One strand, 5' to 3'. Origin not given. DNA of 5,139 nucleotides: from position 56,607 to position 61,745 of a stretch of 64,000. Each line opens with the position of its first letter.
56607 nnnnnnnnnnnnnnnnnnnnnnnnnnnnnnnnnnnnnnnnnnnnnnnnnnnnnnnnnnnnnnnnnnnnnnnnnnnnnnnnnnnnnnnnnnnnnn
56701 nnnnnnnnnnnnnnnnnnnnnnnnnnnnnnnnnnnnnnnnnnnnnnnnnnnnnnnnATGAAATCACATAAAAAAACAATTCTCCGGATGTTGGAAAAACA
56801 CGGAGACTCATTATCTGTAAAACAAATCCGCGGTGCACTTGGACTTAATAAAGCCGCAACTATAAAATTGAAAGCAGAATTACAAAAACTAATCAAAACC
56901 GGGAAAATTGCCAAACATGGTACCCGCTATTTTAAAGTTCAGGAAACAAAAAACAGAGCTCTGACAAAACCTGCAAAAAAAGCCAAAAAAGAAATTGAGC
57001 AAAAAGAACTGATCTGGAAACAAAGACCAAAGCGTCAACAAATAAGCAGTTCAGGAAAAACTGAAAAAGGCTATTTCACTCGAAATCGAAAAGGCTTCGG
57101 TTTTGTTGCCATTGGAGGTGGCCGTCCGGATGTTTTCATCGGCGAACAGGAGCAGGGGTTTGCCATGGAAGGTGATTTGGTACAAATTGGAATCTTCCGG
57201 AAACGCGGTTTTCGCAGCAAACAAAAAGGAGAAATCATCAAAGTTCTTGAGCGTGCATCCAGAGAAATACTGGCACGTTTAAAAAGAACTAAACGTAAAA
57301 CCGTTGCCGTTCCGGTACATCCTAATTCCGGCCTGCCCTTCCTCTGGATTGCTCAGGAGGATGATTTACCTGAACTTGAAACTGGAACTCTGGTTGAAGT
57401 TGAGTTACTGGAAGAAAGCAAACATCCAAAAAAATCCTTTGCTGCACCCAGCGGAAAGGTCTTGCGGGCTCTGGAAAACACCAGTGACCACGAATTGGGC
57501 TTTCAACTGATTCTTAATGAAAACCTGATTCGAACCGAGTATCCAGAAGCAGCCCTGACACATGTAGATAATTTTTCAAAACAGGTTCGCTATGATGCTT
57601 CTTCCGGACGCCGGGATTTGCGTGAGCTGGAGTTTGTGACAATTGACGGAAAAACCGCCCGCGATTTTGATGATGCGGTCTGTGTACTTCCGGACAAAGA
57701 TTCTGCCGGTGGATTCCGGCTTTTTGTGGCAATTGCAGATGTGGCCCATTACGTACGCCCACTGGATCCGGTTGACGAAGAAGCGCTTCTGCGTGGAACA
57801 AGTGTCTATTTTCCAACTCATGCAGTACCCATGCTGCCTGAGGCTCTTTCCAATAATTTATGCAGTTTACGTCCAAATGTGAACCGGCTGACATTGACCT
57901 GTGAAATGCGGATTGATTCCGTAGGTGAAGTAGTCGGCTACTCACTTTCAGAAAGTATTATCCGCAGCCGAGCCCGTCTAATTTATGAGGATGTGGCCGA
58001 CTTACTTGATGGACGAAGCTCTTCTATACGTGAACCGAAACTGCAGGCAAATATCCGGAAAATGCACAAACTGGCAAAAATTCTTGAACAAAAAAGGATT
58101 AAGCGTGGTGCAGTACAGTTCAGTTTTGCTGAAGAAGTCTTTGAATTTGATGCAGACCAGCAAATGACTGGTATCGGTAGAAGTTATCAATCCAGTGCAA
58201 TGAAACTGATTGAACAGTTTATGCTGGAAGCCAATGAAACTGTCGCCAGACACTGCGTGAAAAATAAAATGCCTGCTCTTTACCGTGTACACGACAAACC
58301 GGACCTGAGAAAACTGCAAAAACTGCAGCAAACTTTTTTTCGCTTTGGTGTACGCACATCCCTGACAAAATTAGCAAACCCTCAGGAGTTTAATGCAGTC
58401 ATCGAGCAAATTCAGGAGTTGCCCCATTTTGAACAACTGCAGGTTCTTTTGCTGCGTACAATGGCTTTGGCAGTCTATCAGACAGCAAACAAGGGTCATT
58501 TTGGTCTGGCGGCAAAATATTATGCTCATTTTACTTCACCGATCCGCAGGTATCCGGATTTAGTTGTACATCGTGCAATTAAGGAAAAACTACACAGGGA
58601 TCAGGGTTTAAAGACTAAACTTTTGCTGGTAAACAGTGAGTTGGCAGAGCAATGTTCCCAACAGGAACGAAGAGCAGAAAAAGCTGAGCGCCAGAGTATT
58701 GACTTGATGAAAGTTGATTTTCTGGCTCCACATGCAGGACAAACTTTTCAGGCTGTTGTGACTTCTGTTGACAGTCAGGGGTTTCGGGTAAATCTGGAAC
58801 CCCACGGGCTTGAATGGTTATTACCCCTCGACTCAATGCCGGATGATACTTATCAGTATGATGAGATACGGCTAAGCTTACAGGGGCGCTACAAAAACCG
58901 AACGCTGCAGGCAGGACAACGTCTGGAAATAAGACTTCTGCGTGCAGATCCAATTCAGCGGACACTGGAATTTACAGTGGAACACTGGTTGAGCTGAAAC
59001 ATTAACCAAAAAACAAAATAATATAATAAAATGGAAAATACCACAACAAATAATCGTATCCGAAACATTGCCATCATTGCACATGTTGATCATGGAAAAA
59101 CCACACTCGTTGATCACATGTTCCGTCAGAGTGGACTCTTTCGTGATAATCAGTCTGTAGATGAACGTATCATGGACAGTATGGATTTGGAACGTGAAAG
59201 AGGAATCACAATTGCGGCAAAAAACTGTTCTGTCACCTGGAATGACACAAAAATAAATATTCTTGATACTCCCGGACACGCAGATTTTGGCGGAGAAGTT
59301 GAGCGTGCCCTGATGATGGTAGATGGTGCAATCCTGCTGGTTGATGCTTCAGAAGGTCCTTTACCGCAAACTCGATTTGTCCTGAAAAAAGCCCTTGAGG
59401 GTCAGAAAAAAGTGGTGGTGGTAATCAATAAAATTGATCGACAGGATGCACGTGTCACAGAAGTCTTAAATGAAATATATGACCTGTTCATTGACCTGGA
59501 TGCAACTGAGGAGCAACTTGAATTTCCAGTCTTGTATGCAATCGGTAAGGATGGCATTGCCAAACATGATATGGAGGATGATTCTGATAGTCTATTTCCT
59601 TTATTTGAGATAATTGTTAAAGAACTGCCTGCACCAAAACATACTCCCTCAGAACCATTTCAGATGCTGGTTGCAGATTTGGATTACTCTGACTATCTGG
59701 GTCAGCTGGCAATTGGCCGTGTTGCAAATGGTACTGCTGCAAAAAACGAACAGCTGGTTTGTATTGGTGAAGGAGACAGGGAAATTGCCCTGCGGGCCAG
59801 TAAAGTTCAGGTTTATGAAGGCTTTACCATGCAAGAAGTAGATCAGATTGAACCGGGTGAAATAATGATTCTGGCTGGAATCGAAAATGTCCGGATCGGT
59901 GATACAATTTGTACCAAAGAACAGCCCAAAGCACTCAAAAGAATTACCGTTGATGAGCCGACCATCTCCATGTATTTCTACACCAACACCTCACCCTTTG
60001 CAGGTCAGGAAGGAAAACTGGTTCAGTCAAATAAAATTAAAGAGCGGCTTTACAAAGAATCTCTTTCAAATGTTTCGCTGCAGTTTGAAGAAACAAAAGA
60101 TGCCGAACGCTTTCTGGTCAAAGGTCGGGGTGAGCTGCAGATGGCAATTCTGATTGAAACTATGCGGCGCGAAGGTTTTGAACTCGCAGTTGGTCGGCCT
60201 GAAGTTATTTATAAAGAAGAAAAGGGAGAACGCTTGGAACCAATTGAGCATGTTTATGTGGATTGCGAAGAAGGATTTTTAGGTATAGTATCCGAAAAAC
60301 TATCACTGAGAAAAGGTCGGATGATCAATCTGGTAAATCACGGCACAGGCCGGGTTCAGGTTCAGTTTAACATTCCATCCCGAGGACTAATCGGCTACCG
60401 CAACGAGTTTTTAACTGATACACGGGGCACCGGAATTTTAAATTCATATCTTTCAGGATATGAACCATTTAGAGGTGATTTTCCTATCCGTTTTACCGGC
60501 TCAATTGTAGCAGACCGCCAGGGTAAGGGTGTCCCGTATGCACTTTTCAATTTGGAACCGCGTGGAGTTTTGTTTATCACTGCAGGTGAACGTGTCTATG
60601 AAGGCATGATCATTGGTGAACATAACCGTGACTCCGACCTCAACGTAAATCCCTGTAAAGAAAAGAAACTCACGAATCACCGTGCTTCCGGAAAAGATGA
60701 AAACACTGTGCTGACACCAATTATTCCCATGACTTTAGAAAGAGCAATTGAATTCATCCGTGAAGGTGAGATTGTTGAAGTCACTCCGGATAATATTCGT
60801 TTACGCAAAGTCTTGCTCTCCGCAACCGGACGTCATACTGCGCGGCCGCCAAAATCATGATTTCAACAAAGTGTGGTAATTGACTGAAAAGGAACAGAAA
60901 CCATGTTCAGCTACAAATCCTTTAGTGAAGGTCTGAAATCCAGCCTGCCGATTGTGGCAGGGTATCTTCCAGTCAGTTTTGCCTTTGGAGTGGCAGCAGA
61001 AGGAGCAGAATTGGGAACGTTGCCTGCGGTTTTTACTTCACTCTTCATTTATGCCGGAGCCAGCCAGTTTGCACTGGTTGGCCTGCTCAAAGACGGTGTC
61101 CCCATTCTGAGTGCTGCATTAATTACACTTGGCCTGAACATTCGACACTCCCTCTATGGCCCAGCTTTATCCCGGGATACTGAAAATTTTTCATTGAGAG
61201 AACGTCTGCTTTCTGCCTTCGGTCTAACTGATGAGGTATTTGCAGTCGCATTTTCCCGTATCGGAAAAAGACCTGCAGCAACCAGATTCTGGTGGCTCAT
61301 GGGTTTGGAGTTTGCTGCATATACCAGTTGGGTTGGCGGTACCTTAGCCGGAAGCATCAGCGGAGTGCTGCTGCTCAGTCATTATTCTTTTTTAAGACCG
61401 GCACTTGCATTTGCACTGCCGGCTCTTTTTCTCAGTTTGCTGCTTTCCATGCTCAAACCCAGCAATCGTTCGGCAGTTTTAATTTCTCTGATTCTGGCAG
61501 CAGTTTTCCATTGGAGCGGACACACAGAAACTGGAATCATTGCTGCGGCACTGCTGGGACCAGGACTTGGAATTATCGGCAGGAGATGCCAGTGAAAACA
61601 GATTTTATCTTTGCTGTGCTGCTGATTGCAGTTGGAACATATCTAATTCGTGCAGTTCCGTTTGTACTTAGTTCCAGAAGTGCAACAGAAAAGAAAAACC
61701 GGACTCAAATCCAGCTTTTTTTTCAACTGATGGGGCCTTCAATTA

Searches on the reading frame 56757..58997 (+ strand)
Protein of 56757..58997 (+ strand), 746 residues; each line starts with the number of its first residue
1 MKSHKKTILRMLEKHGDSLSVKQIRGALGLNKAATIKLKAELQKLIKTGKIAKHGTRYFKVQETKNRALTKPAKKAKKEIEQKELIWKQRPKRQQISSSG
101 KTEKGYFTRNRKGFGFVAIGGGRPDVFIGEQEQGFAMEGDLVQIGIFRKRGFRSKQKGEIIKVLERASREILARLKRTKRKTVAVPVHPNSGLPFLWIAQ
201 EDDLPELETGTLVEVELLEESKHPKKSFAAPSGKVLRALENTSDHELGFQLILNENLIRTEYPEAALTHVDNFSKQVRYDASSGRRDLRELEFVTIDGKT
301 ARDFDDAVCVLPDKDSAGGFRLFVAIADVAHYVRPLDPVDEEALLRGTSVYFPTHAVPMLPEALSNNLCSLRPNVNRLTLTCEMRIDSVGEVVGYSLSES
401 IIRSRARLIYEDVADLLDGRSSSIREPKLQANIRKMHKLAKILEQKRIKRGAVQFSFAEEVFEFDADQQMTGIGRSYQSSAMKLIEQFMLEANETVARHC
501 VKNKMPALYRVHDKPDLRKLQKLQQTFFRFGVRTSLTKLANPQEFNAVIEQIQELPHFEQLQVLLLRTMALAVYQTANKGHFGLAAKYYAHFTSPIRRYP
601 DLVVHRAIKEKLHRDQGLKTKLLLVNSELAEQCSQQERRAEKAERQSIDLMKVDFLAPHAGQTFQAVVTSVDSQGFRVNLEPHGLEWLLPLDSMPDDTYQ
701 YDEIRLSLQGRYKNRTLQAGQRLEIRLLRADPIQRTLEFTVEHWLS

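Call 62: search_protein_families(library=pfam, proteins=[window:56757-58997:+], max_evalue=0.0001)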
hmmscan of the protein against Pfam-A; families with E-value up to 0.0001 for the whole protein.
window:56757-58997:+ (746 aa): 5 families
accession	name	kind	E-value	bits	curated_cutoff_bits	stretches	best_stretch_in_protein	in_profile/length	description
PF00773.25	RNB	-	1.1e-109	367.1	29.3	1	285-612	1-324/326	RNB domain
PF08206.17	OB_RNB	-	2e-09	37.4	24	1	105-163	1-58/58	Ribonuclease B OB domain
PF17876.7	CSD2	-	9.8e-08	32.4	26.2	0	201-263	17-74/74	Cold shock domain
PF00575.29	S1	-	1.2e-06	29.2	22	1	658-731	2-63/74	S1 RNA binding domain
PF18614.7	RNase_II_C_S1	-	7e-06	26.2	26.6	0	715-741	32-58/59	RNase II-type exonuclease C-terminal S1 domain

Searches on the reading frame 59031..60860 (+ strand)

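Call 62: search_protein_families(library=pfam, proteins=[window:59031-60860:+], max_evalue=0.0001)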
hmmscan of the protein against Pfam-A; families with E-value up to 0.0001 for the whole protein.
window:59031-60860:+ (609 aa): 6 families
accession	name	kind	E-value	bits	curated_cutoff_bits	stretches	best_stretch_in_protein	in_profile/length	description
PF00009.33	GTP_EFTU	-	1.8e-55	187.9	26.5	1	9-200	2-187/188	Elongation factor Tu GTP binding domain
PF21018.2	BipA_C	-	2.5e-44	150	23.8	1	489-597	1-109/110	TypA/BipA C-terminal domain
PF00679.30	EFG_C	-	8.2e-20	71.1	27.9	1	402-483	3-84/89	Elongation factor G C-terminus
PF22042.2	EF-G_D2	-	5.7e-08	33.2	27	1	209-295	1-83/84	Elongation factor G domain 2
PF01926.29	MMR_HSR1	-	5.2e-06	27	21.9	1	13-134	2-113/113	50S ribosome-binding GTPase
PF03144.31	GTP_EFTU_D2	-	1.2e-05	26.1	30.3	1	224-294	1-73/73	Elongation factor Tu domain 2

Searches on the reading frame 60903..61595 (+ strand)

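Call 62: search_protein_families(library=pfam, proteins=[window:60903-61595:+], max_evalue=0.0001)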
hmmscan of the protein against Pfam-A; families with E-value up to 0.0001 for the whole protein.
window:60903-61595:+ (230 aa): 1 family
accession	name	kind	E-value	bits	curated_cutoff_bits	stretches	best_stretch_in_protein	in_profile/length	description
PF03591.19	AzlC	-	4.5e-38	131.2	32.1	1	16-156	1-136/137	AzlC protein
